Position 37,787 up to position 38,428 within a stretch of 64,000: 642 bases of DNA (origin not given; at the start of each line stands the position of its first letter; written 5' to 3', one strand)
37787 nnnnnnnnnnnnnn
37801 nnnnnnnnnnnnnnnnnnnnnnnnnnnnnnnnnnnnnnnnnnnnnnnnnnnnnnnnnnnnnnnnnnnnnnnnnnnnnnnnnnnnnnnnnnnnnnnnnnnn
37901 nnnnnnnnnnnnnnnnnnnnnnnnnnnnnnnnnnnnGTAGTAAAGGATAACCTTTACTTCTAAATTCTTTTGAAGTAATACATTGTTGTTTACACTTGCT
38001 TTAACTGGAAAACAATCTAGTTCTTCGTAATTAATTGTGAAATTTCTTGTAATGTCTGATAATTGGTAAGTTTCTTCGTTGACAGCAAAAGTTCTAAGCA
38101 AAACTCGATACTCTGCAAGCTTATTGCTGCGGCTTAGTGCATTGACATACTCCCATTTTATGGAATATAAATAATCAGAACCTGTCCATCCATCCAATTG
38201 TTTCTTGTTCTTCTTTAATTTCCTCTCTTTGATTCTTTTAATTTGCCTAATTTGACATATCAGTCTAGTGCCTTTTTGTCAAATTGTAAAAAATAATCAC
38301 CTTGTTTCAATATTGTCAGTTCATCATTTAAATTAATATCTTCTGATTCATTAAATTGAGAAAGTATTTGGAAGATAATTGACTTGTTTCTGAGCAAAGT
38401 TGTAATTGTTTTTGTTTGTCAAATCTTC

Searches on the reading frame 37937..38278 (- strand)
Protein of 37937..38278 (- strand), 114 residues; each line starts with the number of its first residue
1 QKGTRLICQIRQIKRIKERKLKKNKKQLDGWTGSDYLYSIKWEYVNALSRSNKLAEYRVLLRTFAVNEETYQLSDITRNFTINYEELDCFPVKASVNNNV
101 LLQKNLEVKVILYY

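Call 8: search_protein_families(library=pfam, max_evalue=1, proteins=[window:37937-38278:-])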
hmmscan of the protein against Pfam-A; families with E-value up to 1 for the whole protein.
seq(114 aa): 0 families

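Call 33: search_protein_representatives(protein=window:37937-38278:-)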
Query: 114 residues. Proteins with E-value up to 0.001 (for the whole library): 5; up to 1e-10: 2; up to 1e-30: 0. The best 5 are listed.
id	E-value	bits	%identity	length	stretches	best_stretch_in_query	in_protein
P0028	6.6e-23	97.1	51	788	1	2-102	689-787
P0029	3.6e-18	81.9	47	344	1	6-104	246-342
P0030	1.4e-09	54.3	40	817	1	7-99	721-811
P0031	5.7e-09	52.3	39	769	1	6-103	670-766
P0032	8.7e-06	42.1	30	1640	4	52-104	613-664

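Call 36: search_protein_families(library=pfam, max_evalue=0.1, proteins=[P0028, P0030, P0031, P0029, P0032])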
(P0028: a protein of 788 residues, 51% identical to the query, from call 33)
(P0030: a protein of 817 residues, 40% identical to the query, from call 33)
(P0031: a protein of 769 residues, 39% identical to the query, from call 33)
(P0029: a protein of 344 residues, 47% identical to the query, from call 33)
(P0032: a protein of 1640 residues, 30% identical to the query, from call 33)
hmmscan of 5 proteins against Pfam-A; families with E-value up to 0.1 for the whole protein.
P0028 (788 aa): 0 families

P0030 (817 aa): 1 family
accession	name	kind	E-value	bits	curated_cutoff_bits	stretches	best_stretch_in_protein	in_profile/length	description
PF08190.17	PIH1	-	0.0087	16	24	1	341-404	85-148/166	PIH1 N-terminal domain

P0031 (769 aa): 2 families
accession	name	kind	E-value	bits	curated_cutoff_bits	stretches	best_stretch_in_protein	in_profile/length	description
PF05154.21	TM2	-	0.0031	18.1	27.9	1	403-425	11-33/51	TM2 domain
PF07920.16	DUF1684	-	0.041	14.6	25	1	679-754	47-122/139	Protein of unknown function (DUF1684)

P0029 (344 aa): 1 family
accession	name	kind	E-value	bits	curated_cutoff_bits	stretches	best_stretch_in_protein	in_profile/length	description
PF21789.3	TNP-like_RNaseH_C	-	0.039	14.4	24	1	2-25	8-31/35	TNP-like, RNase H C-terminal domain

P0032 (1640 aa): 11 families
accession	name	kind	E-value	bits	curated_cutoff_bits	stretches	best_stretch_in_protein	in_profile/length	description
PF10273.14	WGG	-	5.2e-14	52.9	26.8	0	1285-1319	27-61/80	Pre-rRNA-processing protein TSR2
PF18108.7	QSOX_Trx1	-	5.4e-09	36.8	23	0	781-824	2-45/108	QSOX Trx-like domain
PF07122.16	VLPT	-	2.2e-07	30.9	27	0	698-709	9-20/30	Variable length PCR target protein (VLPT)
PF01154.23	HMG_CoA_synt_N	-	2.3e-07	31.3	25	0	1232-1264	90-122/174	Hydroxymethylglutaryl-coenzyme A synthase N terminal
PF25398.1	CUX1_N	-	2.3e-07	31.2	27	0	1104-1143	43-82/116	CUX1-like, N-terminal tRNA-binding arm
PF14521.12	Aspzincin_M35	-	2.1e-06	28.7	30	0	1102-1141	2-41/142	Lysine-specific metallo-endopeptidase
PF22410.1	DnaG_helical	-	6.2e-06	26.6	27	0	451-463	37-49/55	DNA primase DnaG, helical domain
PF13748.11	ABC_membrane_3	-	0.00023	21.1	27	0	302-337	94-129/237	ABC transporter transmembrane region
PF05402.18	PqqD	-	0.001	19.8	23.4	0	397-428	27-60/67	Coenzyme PQQ synthesis protein D (PqqD)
PF08815.15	Nuc_rec_co-act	-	0.005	17.1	27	0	850-878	4-32/49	Nuclear receptor coactivator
PF22862.1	Hac8_like_N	-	0.038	15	27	0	363-419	42-99/106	Halocin 8-like N-terminal domain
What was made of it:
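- On TIR DNA transposon (for the T family that supplies the arms): One weak hit to TNP-like_RNaseH_C was found (E 0.039, call 36).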

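Call 39: search_solved_structures(query=A1, max_evalue=10)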
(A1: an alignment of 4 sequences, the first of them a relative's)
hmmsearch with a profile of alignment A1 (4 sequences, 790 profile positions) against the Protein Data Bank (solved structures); distinct sequences matched with E-value up to 10: 0.

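Call 40: search_protein_families(library=ncbifam, max_evalue=1, proteins=[P0028, P0030, P0031])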
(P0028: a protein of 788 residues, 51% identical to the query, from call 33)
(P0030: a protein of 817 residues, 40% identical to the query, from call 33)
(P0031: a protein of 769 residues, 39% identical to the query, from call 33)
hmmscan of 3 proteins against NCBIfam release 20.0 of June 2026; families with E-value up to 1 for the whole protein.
P0028 (788 aa): 0 families

P0030 (817 aa): 0 families

P0031 (769 aa): 0 families

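Call 41: find_homologous_proteins(query=A1, max_evalue=0.001)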
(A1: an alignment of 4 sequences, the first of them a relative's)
Query A1 (4 sequences) (788 aa, profile of the alignment): 2 proteins with E <= 0.001 among 8000 candidates.
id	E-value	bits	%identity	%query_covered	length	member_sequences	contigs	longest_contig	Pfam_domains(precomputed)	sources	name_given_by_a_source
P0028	0.0e+0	1398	100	100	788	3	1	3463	-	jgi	jgi:hypothetical protein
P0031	0.0e+0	1334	41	94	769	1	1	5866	-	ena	-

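Call 42: find_encoding_contigs(protein=P0031, flank=6000)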
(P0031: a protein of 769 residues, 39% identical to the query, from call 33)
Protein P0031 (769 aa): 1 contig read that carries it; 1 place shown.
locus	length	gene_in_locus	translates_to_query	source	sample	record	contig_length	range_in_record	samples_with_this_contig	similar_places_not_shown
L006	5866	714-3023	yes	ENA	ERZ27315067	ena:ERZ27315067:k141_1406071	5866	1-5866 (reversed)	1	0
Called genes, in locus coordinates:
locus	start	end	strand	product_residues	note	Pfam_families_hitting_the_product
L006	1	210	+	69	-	?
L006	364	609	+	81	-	-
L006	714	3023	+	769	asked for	-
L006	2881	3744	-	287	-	PF13516:LRR_6 (faint)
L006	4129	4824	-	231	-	-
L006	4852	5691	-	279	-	PF12799:LRR_4 (faint), PF13516:LRR_6 (faint), PF23598:LRR_14 (weak)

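Call 43: find_encoding_contigs(protein=P0028, flank=6000)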
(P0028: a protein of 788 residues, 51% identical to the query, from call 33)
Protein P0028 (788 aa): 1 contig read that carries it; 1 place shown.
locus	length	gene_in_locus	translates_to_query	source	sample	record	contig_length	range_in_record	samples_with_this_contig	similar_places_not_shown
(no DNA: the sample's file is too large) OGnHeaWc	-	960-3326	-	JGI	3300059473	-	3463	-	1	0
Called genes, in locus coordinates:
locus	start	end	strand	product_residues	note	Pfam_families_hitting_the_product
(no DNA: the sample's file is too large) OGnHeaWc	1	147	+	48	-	?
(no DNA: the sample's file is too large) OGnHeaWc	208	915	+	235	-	-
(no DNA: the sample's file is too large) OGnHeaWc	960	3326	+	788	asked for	-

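Call 51: list_cluster_members(proteins=[P0029, P0030, P0028, P0031, P0032, P0026, P0005, P0007, P0008])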
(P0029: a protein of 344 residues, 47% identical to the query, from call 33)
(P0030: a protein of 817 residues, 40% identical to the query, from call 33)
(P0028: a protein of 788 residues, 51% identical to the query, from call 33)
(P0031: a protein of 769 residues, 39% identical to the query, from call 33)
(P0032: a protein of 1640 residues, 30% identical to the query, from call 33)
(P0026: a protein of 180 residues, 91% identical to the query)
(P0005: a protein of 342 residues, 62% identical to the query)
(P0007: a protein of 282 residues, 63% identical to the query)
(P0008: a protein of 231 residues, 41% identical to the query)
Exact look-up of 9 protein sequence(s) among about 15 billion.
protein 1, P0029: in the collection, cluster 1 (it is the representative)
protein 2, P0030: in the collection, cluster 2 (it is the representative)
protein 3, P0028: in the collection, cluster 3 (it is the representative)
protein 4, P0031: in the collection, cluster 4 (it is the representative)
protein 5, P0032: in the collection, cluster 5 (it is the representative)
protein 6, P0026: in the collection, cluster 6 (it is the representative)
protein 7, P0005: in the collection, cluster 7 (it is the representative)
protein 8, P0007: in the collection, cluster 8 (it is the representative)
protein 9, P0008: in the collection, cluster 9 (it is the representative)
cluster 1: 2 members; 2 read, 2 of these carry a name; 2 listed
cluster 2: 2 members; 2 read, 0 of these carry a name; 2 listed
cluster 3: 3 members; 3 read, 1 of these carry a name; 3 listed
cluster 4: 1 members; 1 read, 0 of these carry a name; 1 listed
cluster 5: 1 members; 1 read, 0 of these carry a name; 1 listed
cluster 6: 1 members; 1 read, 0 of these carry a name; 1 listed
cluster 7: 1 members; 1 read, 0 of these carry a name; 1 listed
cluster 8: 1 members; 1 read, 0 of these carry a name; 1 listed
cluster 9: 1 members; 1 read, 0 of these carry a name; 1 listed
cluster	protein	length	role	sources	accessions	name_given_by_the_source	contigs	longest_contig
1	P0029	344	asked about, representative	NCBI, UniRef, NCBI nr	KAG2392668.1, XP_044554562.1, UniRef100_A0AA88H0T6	hypothetical protein C9374_011393 [Naegleria lovaniensis] | BAH domain-containing protein n=1 Tax=Naegleria lovaniensis TaxID=51637 ... | uncharacterized protein C9374_011393 [Naegleria lovaniensis]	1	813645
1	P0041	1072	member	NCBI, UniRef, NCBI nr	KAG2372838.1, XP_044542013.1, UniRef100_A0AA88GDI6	hypothetical protein C9374_013118 [Naegleria lovaniensis] | Uncharacterized protein n=1 Tax=Naegleria lovaniensis TaxID=51637 RepID=A0AA88GDI6_NAELO | uncharacterized protein C9374_013118 [Naegleria lovaniensis]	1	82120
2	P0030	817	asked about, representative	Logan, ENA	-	-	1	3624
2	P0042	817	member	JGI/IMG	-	-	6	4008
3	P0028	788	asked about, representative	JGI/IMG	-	hypothetical protein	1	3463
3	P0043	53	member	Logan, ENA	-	-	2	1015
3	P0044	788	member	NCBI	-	-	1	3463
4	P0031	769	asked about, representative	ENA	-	-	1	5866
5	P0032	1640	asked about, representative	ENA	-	-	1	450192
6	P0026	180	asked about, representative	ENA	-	-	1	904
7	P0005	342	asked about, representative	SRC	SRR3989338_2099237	-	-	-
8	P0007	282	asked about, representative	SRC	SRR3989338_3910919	-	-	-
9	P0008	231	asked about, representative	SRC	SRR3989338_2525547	-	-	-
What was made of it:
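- On BAH domain (for the peptide the arms encode): UniRef names P0029 'BAH domain-containing protein' (call 51).
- (2) P0029 and P0041 are N. lovaniensis proteins (call 51). P0042 is seen on 6 contigs and N. lovaniensis has two members in one cluster (call 51).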

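Call 53: find_encoding_contigs(protein=P0041, flank=8000, max_places=4)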
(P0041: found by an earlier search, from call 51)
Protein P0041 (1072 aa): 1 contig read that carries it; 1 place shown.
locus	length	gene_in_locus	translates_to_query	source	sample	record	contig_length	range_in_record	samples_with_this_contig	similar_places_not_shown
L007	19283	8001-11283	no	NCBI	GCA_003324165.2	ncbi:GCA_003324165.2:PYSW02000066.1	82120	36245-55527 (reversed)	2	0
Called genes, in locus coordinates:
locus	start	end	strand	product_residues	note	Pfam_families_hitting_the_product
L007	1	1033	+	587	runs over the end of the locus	-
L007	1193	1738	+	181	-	-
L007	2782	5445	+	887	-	-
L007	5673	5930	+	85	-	-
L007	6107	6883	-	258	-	-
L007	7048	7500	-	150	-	-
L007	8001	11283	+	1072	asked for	-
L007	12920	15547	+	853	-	PF25390:WD40_RLD, PF13540:RCC1_2 (weak), PF00415:RCC1 (weak), PF13540:RCC1_2, PF00069:Pkinase, PF07714:PK_Tyr_Ser-Thr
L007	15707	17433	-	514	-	PF00067:p450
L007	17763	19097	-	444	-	PF12697:Abhydrolase_6, PF00561:Abhydrolase_1, PF00975:Thioesterase (faint), PF12146:Hydrolase_4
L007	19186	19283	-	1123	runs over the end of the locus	-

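Call 66: find_related_loci(query=A1, collection=metagenome_contigs, flank=6000)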
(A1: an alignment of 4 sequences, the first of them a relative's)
Query A1 (788 aa) in metagenome_contigs; peptide patterns used: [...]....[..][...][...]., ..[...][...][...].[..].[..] (x = any residue, [..] = any of these).
96 stretches matched a pattern, but none encodes a relative of the query by tblastn (E <= 1e-3).
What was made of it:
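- Tried and rejected: None confirmed (call 66).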

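Call 67: predict_structure(alignment_id=A1)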
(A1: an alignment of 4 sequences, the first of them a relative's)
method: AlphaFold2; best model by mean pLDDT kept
length: 788 residues; sequences in the alignment: 4
mean_pLDDT: 43.4   pTM: 0.32
mean pLDDT of the five models: 43.4, 40.3, 40.0, 39.2, 38.1
residues with pLDDT >= 90: 0; 70-90: 93; 50-70: 138; < 50: 557
segments of 3 or more residues with pLDDT < 50: 1-162, 171-215, 226-352, 380-383, 412-421, 437-518, 560-674
pLDDT, mean of each block of 10 residues (from residue 1): 36 42 42 42 41 34 32 29 29 32 43 44 32 25 33 37 50 42 34 30 35 48 50 34 38 37 27 23 21 24 26 34 33 28 31 56 59 56 52 71 67 39 52 51 36 26 28 29 33 26 23 38 63 71 62 61 35 38 42 31 31 36 31 25 26 30 28 62 74 82 77 55 73 71 82 77 61 76 69
secondary structure, 60 per line:
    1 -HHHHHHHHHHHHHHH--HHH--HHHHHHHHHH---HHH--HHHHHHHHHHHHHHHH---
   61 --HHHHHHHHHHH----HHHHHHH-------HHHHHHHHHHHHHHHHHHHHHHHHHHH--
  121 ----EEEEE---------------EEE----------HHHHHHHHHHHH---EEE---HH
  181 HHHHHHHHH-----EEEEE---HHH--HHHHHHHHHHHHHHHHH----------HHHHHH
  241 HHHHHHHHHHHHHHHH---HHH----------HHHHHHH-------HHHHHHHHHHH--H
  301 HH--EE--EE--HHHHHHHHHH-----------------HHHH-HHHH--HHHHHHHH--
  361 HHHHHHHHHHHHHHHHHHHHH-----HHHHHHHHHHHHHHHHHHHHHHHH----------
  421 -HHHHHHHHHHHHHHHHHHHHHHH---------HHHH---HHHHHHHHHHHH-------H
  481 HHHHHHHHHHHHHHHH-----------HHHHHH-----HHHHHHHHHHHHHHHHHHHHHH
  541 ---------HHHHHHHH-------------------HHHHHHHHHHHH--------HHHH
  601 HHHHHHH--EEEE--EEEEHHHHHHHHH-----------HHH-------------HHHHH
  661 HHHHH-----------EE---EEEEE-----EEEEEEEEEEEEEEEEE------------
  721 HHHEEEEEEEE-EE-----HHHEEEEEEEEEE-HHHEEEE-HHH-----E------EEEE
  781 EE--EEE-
elements in order (helices of 4 or more, strands of 3 or more residues): H2-16 H24-33 H42-57 H63-73 H78-84 H92-118 E125-129 E145-147 H158-169 E173-175 H179-189 E195-199 H208-224 H235-256 H273-279 H287-297 H313-322 H340-343 H345-348 H351-358 H361-381 H387-410 H422-444 H454-457 H461-472 H480-496 H508-513 H519-540 H550-557 H577-588 H597-607 E610-613 E616-619 H620-628 H656-665 E682-686 E692-708 E724-731 E743-752 E757-760 E777-782 E785-787
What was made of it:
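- On TIR DNA transposon (for the T family that supplies the arms): The full-length model is too poor for fold search (pLDDT 43, call 67).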

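Call 79: search_protein_families(library=pfam, max_evalue=5, proteins=[P0041, P0028, P0030, P0031])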
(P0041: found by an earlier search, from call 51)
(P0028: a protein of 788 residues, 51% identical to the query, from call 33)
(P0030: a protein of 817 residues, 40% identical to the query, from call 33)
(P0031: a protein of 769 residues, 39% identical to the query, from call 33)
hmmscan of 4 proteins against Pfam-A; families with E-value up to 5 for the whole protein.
P0041 (1072 aa): 1 family
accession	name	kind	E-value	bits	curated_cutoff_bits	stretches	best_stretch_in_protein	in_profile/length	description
PF08861.15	DUF1828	-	0.11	13.3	22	1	237-282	45-89/91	Domain of unknown function DUF1828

P0028 (788 aa): 0 families

P0030 (817 aa): 3 families
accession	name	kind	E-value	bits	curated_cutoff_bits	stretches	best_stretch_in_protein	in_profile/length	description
PF08190.17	PIH1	-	0.0087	16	24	1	341-404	85-148/166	PIH1 N-terminal domain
PF12869.13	tRNA_anti-like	-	0.17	11.9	23.5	1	615-658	49-91/146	tRNA_anti-like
PF01863.23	YgjP-like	-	0.25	11.7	26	1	595-665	19-89/207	YgjP-like, metallopeptidase domain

P0031 (769 aa): 2 families
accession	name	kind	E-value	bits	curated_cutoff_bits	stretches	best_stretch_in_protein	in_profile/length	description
PF05154.21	TM2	-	0.0031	18.1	27.9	1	403-425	11-33/51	TM2 domain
PF07920.16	DUF1684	-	0.041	14.6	25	1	679-754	47-122/139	Protein of unknown function (DUF1684)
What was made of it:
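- On TIR DNA transposon (for the T family that supplies the arms): There is no significant Pfam, NCBIfam or PDB match (calls 36, 39, 40, 79).
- Tried and rejected: Pfam, NCBIfam, a PDB profile search and a full-length structure model all failed (calls 36, 39, 40, 67, 79).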
